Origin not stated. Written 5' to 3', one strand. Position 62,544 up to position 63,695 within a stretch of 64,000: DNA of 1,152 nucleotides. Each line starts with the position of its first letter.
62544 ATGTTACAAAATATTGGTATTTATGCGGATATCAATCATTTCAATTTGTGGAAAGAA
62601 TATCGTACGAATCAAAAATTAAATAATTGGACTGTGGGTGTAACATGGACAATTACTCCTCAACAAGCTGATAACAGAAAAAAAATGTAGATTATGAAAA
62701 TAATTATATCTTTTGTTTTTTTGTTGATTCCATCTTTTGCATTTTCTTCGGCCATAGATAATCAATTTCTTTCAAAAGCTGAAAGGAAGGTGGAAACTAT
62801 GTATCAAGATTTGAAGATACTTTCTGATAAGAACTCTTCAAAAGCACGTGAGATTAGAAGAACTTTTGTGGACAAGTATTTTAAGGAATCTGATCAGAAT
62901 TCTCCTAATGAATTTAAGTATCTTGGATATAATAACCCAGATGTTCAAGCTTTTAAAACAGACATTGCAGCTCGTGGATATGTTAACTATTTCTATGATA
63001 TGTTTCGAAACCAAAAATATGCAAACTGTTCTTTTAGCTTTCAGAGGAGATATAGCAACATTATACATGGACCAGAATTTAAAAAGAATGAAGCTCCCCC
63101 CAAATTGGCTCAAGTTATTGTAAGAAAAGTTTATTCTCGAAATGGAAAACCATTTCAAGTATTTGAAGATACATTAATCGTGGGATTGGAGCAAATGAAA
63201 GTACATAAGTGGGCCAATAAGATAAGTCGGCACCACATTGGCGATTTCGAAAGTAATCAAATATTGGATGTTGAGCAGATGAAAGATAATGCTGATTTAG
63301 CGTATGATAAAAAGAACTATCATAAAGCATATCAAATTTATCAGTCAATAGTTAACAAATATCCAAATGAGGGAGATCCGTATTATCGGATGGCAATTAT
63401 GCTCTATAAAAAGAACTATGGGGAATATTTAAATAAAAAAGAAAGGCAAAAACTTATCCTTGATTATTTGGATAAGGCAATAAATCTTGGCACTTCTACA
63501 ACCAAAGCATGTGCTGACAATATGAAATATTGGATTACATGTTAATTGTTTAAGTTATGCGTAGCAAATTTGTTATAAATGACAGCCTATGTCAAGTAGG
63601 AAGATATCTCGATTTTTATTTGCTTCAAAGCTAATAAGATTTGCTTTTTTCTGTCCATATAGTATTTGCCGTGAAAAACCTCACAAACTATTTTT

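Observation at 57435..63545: Eight-gene, entirely exported operon built around a signal-peptide-bearing caspase-like protease: candidate undescribed cell-envelope system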

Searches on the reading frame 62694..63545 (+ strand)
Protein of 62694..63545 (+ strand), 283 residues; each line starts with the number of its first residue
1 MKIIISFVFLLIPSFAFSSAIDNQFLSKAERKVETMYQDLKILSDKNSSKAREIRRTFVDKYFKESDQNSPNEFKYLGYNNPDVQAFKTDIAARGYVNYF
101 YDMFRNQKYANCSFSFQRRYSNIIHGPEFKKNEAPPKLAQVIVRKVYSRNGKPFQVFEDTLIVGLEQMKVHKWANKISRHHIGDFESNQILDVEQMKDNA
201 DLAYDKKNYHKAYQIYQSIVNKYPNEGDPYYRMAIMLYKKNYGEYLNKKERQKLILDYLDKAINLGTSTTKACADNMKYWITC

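Call 3: search_protein_families(library=pfam, proteins=[window:62694-63545:+], max_evalue=1)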
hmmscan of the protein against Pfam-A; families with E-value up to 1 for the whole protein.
window:62694-63545:+ (283 aa): 5 families
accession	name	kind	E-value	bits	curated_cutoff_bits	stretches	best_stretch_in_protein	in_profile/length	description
PF17826.7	DUF5588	-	0.013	14.9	30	1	196-225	52-81/362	Family of unknown function (DUF5588)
PF22205.1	Csm6_6H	-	0.014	15.9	27.6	1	199-237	8-44/93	Csm6 6H domain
PF13174.12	TPR_6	-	0.02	16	26.3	1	202-225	9-32/33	Tetratricopeptide repeat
PF03070.21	TENA_THI-4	-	0.051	13.8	22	1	45-116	55-125/210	TENA/THI-4/PQQC family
PF24575.1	TPR_Slam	-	0.064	14.1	35.2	1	200-241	54-95/104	Surface lipoprotein assembly modifier, N-terminal TPR repeats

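Call 4: search_protein_families(library=ncbifam, proteins=[window:62694-63545:+], max_evalue=1)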
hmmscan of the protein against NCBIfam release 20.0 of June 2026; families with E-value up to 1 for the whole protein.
window:62694-63545:+ (283 aa): 0 families

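Call 5: search_protein_families(library=padloc, proteins=[window:62694-63545:+], max_evalue=1)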
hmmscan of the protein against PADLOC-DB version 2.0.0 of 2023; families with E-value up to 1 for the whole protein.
window:62694-63545:+ (283 aa): 0 families

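Call 36: search_solved_structures(query=A5, max_evalue=1)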
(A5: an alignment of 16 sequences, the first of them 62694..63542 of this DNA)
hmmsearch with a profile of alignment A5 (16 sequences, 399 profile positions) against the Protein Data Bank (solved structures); distinct sequences matched with E-value up to 1: 106 (the best 60 are shown).
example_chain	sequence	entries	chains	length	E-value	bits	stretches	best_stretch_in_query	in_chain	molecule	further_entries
9qhb_A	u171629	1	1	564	1.1e-78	268.4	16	200-239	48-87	Engineered tetratricopeptide repeat protein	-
8bu0_A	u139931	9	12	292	1.3e-44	156.2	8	200-238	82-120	Consensus tetratricopeptide repeat protein | Crystal structure of an 8-repeat consensus TPR superhelix with Zinc. | Monomer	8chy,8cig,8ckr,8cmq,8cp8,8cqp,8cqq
9qhc_A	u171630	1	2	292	8.4e-41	143.6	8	200-238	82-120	Engineered tetratricopeptide repeat protein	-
2fo7_A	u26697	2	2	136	3.4e-21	79.1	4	200-239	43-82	SYNTHETIC CONSENSUS TPR PROTEIN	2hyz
8ch0_A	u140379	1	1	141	4.2e-21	78.8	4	198-238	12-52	Consensus tetratricopeptide repeat protein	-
1na0_A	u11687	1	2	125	6e-19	71.7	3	191-239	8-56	designed protein CTPR3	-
2wqh_A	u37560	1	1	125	4.8e-17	65.4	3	191-239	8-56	CTPR3Y3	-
6v8e_A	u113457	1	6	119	2.9e-16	62.8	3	200-239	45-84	Designed protein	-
6vfi_B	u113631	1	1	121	3e-16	62.8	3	200-238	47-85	O43_dn18B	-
3kd7_A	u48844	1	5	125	3.9e-16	62.4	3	190-238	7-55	CTPR390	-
5hrz_A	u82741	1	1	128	6e-16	61.8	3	200-238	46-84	TPR domain protein 1na0C3_3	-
6vfj_B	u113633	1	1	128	6.2e-16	61.8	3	200-237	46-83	I53_dn5B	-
6vfh_A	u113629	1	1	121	1.6e-14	57.1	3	200-239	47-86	T33_dn10A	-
6vl6_A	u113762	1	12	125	1.9e-14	56.9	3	200-239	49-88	T33_dn2A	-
7obi_A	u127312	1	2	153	3.8e-14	55.9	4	195-236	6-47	CTPR-rv4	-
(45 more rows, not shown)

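Call 116: find_encoding_contigs(protein=window:62694-63542:+, flank=3500, max_places=2)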
Protein window:62694-63542:+ (283 aa): 7 contigs read that carry it; 2 places shown.
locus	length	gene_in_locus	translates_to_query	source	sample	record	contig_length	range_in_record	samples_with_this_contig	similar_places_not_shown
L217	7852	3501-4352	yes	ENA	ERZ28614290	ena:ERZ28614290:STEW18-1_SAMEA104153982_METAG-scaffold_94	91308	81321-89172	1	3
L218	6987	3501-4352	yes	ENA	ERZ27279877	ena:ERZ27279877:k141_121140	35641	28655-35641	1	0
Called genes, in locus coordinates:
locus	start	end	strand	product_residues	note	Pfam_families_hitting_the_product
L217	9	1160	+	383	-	PF00656:Peptidase_C14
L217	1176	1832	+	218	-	-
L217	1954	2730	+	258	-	-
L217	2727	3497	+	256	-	-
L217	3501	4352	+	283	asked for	-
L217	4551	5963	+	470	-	PF05970:PIF1 (faint), PF13604:AAA_30, PF13245:AAA_19, PF13538:UvrD_C_2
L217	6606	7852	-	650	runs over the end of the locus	PF13306:LRR_5, PF13855:LRR_8 (faint), PF13306:LRR_5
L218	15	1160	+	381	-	PF00656:Peptidase_C14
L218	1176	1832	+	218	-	-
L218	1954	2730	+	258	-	-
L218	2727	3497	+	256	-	-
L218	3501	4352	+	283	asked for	-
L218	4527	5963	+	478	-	PF05970:PIF1 (faint), PF13604:AAA_30, PF13245:AAA_19, PF13538:UvrD_C_2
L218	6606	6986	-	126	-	?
